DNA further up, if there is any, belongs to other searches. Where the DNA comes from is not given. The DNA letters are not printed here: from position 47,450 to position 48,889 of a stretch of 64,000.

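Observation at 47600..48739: Monomeric, mitochondrial-type phenylalanyl-tRNA synthetase architecture (PheS catalytic core fused to FDX-ACB anticodon-binding domain)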

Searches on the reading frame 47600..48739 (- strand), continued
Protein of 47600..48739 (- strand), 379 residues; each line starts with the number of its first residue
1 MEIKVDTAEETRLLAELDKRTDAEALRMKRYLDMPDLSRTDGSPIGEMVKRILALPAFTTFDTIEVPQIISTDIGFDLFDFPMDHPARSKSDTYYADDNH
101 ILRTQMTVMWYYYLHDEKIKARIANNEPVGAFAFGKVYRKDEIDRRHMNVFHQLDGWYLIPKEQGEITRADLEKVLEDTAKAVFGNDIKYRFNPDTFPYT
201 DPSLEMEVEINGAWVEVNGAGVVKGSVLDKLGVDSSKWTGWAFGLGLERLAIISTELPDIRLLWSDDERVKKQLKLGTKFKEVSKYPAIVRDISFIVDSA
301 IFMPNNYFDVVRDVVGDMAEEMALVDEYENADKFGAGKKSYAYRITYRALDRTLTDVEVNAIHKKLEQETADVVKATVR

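Call 36: find_homologous_proteins(query=L003:9454-9897:+, max_evalue=0.00001)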
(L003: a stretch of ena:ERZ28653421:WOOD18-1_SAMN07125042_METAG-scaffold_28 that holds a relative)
Query L003:9454-9897:+ (148 aa): 581 proteins with E <= 0.00001 among 675 candidates; the best 120 are listed.
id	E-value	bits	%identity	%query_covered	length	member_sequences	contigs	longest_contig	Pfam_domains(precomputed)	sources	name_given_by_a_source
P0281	3.1e-73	262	82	98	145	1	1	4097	PF01588.27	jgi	jgi:phenylalanyl-tRNA synthetase beta chain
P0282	2.7e-71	256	80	99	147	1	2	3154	PF01588.27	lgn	-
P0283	2.9e-62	227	68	98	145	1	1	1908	PF01588.27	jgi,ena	-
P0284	9.1e-62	225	76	87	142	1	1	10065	PF01588.27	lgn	-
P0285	1.2e-59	218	81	82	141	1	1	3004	PF01588.27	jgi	jgi:phenylalanyl-tRNA synthetase beta chain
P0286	1.3e-59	218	72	98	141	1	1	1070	PF01588.27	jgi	jgi:phenylalanyl-tRNA synthetase beta chain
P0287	5.6e-59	216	70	98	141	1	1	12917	PF01588.27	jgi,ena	jgi:phenylalanyl-tRNA synthetase beta chain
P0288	7.9e-59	216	68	98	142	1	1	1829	PF01588.27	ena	-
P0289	7.9e-59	216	72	98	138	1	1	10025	PF01588.27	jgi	jgi:phenylalanyl-tRNA synthetase beta chain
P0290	1.6e-58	215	71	94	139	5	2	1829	PF01588.27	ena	-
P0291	2.2e-58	214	69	96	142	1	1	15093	PF01588.27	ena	-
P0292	3.2e-58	214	72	98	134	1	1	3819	PF01588.27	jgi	jgi:phenylalanyl-tRNA synthetase beta chain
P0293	6.0e-58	213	75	86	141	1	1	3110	PF01588.27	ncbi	-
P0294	8.6e-58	212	70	96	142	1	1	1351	PF01588.27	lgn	-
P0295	1.1e-57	212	68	96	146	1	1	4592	PF01588.27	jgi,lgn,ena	-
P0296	1.2e-57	212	68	98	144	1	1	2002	PF01588.27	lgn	-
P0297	2.1e-57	211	67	98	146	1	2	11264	PF01588.27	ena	-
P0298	5.9e-57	209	67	97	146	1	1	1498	PF01588.27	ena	-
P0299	6.5e-57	209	70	98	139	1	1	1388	PF01588.27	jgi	-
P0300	1.0e-56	209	70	98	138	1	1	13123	PF01588.27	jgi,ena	-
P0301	1.1e-56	209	67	98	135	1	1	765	PF01588.27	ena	-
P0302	1.1e-56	209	75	82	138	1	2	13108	PF01588.27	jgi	jgi:phenylalanyl-tRNA synthetase beta chain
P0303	1.1e-56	209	70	98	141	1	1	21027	PF01588.27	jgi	jgi:phenylalanyl-tRNA synthetase beta chain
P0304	1.6e-56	208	75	82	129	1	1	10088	PF01588.27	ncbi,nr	ncbi:MAG: hypothetical protein NTX98_00445, partial [Candidatus Doudnabacteria bacterium]|nr:hypothe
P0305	1.9e-56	208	76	80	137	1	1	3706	PF01588.27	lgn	-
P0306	3.4e-56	207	65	98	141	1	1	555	PF01588.27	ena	-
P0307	4.1e-56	207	66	97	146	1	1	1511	PF01588.27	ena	-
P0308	4.1e-56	207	74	82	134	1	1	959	PF01588.27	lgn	-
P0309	4.3e-56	207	78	82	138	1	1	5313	PF01588.27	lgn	-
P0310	5.3e-56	206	73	92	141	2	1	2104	PF01588.27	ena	-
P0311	6.1e-56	206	76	82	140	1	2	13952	PF01588.27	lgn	-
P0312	6.7e-56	206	64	100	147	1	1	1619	PF01588.27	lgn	-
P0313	7.0e-56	206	71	92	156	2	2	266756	PF01588.27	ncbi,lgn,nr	ncbi:MAG: hypothetical protein P4L74_04860 [Candidatus Doudnabacteria bacterium]|nr:hypothetical pro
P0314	7.5e-56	206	68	98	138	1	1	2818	PF01588.27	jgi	jgi:phenylalanyl-tRNA synthetase beta chain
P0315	7.7e-56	206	66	97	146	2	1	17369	PF01588.27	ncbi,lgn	-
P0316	1.4e-55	205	65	99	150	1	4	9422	PF01588.27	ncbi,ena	-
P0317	1.6e-55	205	67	100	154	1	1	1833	PF01588.27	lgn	-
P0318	1.7e-55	205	74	82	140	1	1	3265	PF01588.27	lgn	-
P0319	1.8e-55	205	68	94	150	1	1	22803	PF01588.27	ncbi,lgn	-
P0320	1.9e-55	205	66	97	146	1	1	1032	PF01588.27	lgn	-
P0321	1.9e-55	205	78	82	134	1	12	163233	PF01588.27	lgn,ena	-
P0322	2.5e-55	204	74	82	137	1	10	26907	PF01588.27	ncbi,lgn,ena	-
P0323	2.8e-55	204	66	98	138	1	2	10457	PF01588.27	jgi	jgi:phenylalanyl-tRNA synthetase beta chain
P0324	3.3e-55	204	67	98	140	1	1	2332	PF01588.27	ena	-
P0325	3.3e-55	204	66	92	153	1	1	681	PF01588.27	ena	-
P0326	4.1e-55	204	75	80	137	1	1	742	PF01588.27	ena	-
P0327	4.6e-55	203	68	98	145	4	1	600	PF01588.27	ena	-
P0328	4.9e-55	203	66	96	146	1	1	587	PF01588.27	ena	-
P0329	6.0e-55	203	67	98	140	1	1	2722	PF01588.27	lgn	-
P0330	6.0e-55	203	73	89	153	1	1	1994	PF01588.27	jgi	jgi:phenylalanyl-tRNA synthetase beta chain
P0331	6.5e-55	203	81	80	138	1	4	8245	PF01588.27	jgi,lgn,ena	-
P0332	7.1e-55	203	75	82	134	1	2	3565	PF01588.27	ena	-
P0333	8.6e-55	202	67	97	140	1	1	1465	PF01588.27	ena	-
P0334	9.3e-55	202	64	97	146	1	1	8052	PF01588.27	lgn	-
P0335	1.1e-54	202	69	98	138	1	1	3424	PF01588.27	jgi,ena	-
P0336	1.2e-54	202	65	97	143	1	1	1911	PF01588.27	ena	-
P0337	1.2e-54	202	78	82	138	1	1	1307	PF01588.27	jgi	jgi:phenylalanyl-tRNA synthetase beta chain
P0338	1.2e-54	202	65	98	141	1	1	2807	PF01588.27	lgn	-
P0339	1.2e-54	202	66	97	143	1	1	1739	PF01588.27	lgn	-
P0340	1.3e-54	202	67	92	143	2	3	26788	PF01588.27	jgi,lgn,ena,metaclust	metaclust:\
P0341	1.5e-54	202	67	97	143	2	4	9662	PF01588.27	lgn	-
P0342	1.7e-54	202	66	98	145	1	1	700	PF01588.27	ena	-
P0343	1.7e-54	202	68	98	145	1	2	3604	PF01588.27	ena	-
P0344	1.8e-54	201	66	98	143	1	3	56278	PF01588.27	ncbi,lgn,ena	-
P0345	2.2e-54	201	76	82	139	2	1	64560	PF01588.27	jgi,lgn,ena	-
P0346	2.6e-54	201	77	81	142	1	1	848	PF01588.27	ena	-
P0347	3.0e-54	201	76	80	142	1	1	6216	PF01588.27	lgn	-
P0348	3.0e-54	201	73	82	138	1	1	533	PF01588.27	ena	-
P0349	4.2e-54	200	73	82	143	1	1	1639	PF01588.27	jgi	jgi:phenylalanyl-tRNA synthetase beta chain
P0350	4.9e-54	200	70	82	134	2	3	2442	PF01588.27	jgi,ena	-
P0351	5.6e-54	200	74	82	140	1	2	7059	PF01588.27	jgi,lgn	-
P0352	6.8e-54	200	74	80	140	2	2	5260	PF01588.27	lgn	-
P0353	7.7e-54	199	74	82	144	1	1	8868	PF01588.27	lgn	-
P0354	8.9e-54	199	63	98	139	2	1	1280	PF01588.27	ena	-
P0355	9.0e-54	199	68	98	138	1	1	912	PF01588.27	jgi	-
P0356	1.0e-53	199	66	93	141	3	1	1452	PF01588.27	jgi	jgi:phenylalanyl-tRNA synthetase beta chain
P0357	1.2e-53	199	65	92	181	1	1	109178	PF01588.27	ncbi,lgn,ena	-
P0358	1.4e-53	199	65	98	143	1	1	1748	PF01588.27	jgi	jgi:phenylalanyl-tRNA synthetase beta chain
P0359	1.7e-53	198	75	81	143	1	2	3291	PF01588.27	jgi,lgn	jgi:phenylalanyl-tRNA synthetase beta chain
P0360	1.7e-53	198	74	81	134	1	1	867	PF01588.27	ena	-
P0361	1.8e-53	198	74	82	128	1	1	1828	PF01588.27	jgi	-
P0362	2.1e-53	198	76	82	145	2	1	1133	PF01588.27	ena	-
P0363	2.2e-53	198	65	99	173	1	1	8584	PF01588.27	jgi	jgi:tRNA-binding EMAP/Myf-like protein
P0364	2.5e-53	198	71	82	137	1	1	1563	PF01588.27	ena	-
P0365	2.7e-53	198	70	93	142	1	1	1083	PF01588.27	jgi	jgi:phenylalanyl-tRNA synthetase beta chain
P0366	2.8e-53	198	63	98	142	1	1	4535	PF01588.27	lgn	-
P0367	2.9e-53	198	71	82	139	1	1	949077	PF01588.27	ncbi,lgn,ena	-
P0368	3.2e-53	197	70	82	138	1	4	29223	PF01588.27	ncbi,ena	-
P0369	3.6e-53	197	74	81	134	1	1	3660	PF01588.27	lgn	-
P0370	3.7e-53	197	76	82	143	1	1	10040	PF01588.27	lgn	-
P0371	3.7e-53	197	75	82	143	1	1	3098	PF01588.27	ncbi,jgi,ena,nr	ncbi:MAG TPA: hypothetical protein VE973_04075 [Candidatus Limnocylindria bacterium]|nr:hypothetical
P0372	5.4e-53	197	66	98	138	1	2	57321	PF01588.27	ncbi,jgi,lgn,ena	jgi:phenylalanyl-tRNA synthetase beta chain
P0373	7.0e-53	196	75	81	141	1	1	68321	PF01588.27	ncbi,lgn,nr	ncbi:MAG: hypothetical protein HY918_01385 [Candidatus Doudnabacteria bacterium]|nr:hypothetical pro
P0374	7.3e-53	196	64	98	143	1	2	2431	PF01588.27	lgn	-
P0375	7.6e-53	196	68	97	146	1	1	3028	PF01588.27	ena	-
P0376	8.7e-53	196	70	83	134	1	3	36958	PF01588.27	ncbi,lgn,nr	ncbi:MAG: hypothetical protein M1383_03015 [Patescibacteria group bacterium]|nr:hypothetical protein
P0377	1.0e-52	196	75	82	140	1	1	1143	PF01588.27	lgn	-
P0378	1.1e-52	196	66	97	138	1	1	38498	PF01588.27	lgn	-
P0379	1.1e-52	196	73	81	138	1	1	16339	PF01588.27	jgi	jgi:phenylalanyl-tRNA synthetase beta chain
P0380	1.6e-52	195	66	94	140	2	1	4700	PF01588.27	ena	-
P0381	2.5e-52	195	72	82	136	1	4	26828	PF01588.27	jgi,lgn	jgi:phenylalanyl-tRNA synthetase beta chain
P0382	2.5e-52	195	75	80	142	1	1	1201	PF01588.27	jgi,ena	-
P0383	2.6e-52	194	62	94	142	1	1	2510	PF01588.27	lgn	-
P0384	2.7e-52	194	72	80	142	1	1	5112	PF01588.27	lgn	-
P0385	2.9e-52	194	72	82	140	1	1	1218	PF01588.27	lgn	-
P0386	3.8e-52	194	72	82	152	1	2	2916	PF01588.27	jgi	jgi:tRNA-binding EMAP/Myf-like protein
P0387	3.8e-52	194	65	93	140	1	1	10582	PF01588.27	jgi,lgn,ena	-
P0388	3.9e-52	194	66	98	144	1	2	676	PF01588.27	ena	-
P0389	3.9e-52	194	67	96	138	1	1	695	PF01588.27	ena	-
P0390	4.1e-52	194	66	98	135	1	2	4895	PF01588.27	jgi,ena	jgi:phenylalanyl-tRNA synthetase beta chain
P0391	4.1e-52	194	70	92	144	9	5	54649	PF01588.27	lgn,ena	-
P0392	4.1e-52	194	71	82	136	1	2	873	PF01588.27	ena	-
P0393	4.3e-52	194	65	98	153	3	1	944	PF01588.27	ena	-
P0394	4.6e-52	194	65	98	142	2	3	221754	PF01588.27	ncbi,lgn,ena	-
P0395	4.8e-52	194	72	82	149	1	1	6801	PF01588.27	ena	-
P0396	4.9e-52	194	65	94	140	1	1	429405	PF01588.27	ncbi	-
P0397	4.9e-52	194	67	93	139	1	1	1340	PF01588.27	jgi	jgi:phenylalanyl-tRNA synthetase beta chain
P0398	6.0e-52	193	74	82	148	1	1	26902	PF01588.27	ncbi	-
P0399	6.0e-52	193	72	82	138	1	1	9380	PF01588.27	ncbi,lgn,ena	-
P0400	6.4e-52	193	67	92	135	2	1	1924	PF01588.27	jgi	-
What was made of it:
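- It forms a conserved family: 581 hits, and the top 120 are all stand-alone (call 36).
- Tried and rejected: The B2-like bait returned only stand-alone proteins in its top 120 (call 36).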

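Call 43: find_related_loci(query=A1, collection=genome_contigs, flank=10000)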
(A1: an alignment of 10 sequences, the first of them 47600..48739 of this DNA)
Query A1 (379 aa) in genome_contigs; peptide patterns used: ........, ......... (x = any residue, [..] = any of these).
599 stretches matched a pattern (row limit reached: there are more); 575 encode a relative of the query (tblastn E <= 1e-3); the best 80 are kept; 80 distinct loci.
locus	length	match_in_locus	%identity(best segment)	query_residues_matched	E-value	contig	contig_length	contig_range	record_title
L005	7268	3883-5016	75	1-379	0e+0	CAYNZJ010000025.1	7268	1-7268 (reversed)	MAG TPA_asm: uncultured Candidatus Saccharibacteria bacterium isolate SRP219642_co9_61 genome assembly, contig: NODE_774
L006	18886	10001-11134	75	1-379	0e+0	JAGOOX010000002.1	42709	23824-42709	MAG: Candidatus Paceibacterota bacterium isolate Gw_Eff_bin_200 Gw_Eff_1462_length_42709_cov_6.381875, whole genome shot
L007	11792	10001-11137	73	1-379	0e+0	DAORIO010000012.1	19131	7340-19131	MAG TPA_asm: Candidatus Paceibacterota bacterium isolate AMR_MDS_5575 NODE_465_length_19131_cov_5.981810, whole genome s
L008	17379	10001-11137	72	1-379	0e+0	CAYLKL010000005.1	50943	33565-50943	MAG TPA_asm: uncultured Candidatus Saccharibacteria bacterium isolate SRP285395_co2_102 genome assembly, contig: NODE_92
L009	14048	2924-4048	69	4-379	7e-177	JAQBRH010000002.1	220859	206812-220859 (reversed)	MAG: Parcubacteria group bacterium isolate RYN_394 scaffold_3319574, whole genome shotgun sequence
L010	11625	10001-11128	67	3-379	5e-176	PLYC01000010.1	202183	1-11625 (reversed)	MAG: Candidatus Doudnabacteria bacterium isolate palsa_1336 73.20120700_P3D.308_contig_21379, whole genome shotgun seque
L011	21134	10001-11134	69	2-379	7e-176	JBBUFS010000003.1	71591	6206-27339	MAG: Patescibacteria group bacterium isolate H43-bin098_1 H43_bin098_1_000000000003, whole genome shotgun sequence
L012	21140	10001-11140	69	1-379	2e-175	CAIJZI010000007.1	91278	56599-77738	uncultured bacterium isolate AlinenLipids_bin-0397 genome assembly, contig: bin-0397:7/9, whole genome shotgun sequence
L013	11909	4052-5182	68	2-379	5e-175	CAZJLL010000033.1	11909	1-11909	MAG TPA_asm: uncultured Candidatus Saccharibacteria bacterium isolate binchicken_co84_202 genome assembly, contig: k141_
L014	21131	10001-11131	67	2-379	8e-175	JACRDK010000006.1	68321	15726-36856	MAG: Candidatus Doudnabacteria bacterium isolate NC_groundwater_1670_Pr3_B-0.1um_42_13 SR-2_scaffold_141_800858, whole g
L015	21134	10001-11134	69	1-379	5e-175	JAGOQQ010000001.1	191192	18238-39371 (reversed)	MAG: Candidatus Paceibacterota bacterium isolate Gw_Bodden_bin_112 Gw_Bodden_88_length_191192_cov_18.070908, whole genom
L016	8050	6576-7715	69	1-379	4e-175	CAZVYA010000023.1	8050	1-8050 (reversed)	MAG TPA_asm: uncultured Candidatus Saccharibacteria bacterium isolate SRP178908_co2_100 genome assembly, contig: NODE_59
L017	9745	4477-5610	68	1-379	1e-174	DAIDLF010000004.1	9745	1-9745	MAG TPA_asm: Candidatus Parcubacteria bacterium isolate clean422 k141_1073018, whole genome shotgun sequence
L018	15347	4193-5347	68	1-379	1e-174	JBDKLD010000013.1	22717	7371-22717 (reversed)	MAG: Candidatus Parcubacteria bacterium isolate hopbrook_2019_sw_WHONDRS-S19S_0012_B_bin.21 scaffold_581658, whole genom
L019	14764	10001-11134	66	1-379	3e-174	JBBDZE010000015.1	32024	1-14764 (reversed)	MAG: Candidatus Spechtbacterales bacterium isolate LejiaD_54_15 Lejia_D_2283_length_32024_cov_8, whole genome shotgun se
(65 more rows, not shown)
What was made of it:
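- At least 575 GTDB species representatives carry it (call 43).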

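Call 55: find_encoding_contigs(protein=P0123, flank=10000, max_places=2)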
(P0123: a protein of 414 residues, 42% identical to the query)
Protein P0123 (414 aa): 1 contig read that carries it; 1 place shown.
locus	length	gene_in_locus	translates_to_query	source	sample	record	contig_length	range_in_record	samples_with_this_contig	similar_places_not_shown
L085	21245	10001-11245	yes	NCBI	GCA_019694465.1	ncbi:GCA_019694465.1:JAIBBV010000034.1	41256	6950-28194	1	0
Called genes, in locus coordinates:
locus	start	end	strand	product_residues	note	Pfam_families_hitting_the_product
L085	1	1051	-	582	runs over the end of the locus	-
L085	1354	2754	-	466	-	PF01546:Peptidase_M20, PF07687:M20_dimer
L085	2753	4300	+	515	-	PF04107:GCS2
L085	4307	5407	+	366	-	PF02746:MR_MLE_N, PF13378:MR_MLE_C, PF26685:DUF8230_C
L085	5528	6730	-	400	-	PF02746:MR_MLE_N, PF26685:DUF8230_C, PF13378:MR_MLE_C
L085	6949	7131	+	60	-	-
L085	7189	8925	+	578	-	-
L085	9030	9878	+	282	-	PF13354:Beta-lactamase2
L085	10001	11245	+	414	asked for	PF01409:tRNA-synt_2d, PF03147:FDX-ACB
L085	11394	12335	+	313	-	-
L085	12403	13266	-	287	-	-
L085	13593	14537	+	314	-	-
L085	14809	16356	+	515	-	-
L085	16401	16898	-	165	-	PF00254:FKBP_C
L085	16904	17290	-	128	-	PF00571:CBS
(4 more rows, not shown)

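Call 56: find_encoding_contigs(protein=P0128, flank=10000, max_places=2)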
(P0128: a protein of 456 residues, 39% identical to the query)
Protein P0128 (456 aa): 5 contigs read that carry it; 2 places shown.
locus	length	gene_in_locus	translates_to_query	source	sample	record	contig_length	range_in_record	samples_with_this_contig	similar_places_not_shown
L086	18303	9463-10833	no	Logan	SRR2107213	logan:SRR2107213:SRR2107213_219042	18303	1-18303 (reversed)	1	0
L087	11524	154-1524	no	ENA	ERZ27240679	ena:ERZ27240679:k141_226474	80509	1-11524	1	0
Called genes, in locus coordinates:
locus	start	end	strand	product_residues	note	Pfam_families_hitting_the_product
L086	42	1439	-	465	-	PF02874:ATP-synt_ab_N (weak), PF00006:ATP-synt_ab, PF22919:ATP-synt_VA_C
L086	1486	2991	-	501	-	PF00006:ATP-synt_ab, PF06745:ATPase (faint), PF00306:ATP-synt_ab_C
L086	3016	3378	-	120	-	-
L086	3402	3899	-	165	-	-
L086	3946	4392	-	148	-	PF00137:ATP-synt_C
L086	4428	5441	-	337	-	PF00119:ATP-synt_A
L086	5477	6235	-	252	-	PF00231:ATP-synt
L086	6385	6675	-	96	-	PF02823:ATP-synt_DE_N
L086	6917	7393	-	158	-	-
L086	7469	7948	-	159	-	PF00293:NUDIX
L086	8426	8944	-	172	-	-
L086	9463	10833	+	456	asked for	PF01409:tRNA-synt_2d, PF03147:FDX-ACB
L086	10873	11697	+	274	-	-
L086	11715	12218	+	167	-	PF22769:DCD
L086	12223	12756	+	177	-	PF22769:DCD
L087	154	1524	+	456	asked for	PF01409:tRNA-synt_2d, PF03147:FDX-ACB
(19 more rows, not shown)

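Call 62: find_encoding_contigs(protein=P0146, flank=8000, max_places=1)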
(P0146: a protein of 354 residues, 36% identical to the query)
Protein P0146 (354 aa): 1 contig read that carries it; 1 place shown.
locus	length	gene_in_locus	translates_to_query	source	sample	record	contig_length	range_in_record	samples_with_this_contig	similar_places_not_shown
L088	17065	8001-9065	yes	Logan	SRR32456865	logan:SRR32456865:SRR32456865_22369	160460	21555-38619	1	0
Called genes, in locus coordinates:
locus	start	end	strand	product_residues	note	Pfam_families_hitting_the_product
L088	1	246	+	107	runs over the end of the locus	-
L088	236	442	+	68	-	PF01176:eIF-1a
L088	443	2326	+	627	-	-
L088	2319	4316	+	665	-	-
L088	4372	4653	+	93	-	-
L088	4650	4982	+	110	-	-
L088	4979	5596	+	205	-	PF13401:AAA_22 (faint), PF20720:nSTAND3, PF21448:DNMK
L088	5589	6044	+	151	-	PF00383:dCMP_cyt_deam_1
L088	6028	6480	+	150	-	-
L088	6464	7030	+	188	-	-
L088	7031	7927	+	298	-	PF04389:Peptidase_M28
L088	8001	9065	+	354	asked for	PF01409:tRNA-synt_2d, PF03147:FDX-ACB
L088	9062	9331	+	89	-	-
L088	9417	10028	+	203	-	-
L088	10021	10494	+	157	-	-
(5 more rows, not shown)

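Call 67: find_encoding_contigs(protein=P0239, flank=8000, max_places=2)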
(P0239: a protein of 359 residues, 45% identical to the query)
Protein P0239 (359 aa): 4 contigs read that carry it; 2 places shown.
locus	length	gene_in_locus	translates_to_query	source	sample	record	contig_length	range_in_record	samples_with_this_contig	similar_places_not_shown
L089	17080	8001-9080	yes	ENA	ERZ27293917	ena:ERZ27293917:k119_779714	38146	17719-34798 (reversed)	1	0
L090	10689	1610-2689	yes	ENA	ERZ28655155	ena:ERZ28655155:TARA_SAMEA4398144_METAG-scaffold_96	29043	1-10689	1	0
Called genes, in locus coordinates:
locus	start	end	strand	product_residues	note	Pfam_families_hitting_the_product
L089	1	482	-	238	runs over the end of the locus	-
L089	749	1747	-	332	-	-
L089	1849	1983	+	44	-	-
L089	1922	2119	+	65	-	-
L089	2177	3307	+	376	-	-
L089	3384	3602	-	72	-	PF00584:SecE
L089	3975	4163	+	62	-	-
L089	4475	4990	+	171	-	-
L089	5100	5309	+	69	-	-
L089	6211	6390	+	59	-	-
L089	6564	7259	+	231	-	-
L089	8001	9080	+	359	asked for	PF01409:tRNA-synt_2d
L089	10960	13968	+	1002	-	PF20175:Tra1_central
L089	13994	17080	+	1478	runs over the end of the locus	PF20206:Tra1_ring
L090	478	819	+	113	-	-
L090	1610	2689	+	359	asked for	PF01409:tRNA-synt_2d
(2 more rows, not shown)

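Call 68: find_encoding_contigs(protein=P0240, flank=8000, max_places=2)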
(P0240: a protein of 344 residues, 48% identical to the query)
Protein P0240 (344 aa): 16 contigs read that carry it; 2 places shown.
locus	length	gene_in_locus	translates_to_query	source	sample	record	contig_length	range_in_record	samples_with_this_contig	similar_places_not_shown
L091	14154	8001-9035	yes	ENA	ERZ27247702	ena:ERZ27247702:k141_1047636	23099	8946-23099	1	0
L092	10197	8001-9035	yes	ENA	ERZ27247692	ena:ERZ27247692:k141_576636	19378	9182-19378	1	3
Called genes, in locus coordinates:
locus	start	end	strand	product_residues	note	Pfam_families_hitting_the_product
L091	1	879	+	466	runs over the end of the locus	-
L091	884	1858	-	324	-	PF07082:DUF1350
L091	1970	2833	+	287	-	PF00153:Mito_carr (faint)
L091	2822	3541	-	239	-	-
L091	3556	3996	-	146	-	PF13959:CTE_SPB4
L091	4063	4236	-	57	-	PF00271:Helicase_C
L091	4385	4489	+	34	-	-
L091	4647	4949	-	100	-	PF00270:DEAD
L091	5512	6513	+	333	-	-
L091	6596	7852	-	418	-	PF01979:Amidohydro_1, PF07969:Amidohydro_3 (weak)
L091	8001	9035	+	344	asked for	PF01409:tRNA-synt_2d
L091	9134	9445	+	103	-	PF03147:FDX-ACB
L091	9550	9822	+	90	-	-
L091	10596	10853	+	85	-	-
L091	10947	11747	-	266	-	-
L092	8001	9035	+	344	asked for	PF01409:tRNA-synt_2d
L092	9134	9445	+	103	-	PF03147:FDX-ACB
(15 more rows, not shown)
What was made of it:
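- Several database relatives are exon fragments on eukaryotic contigs (calls 67, 68).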
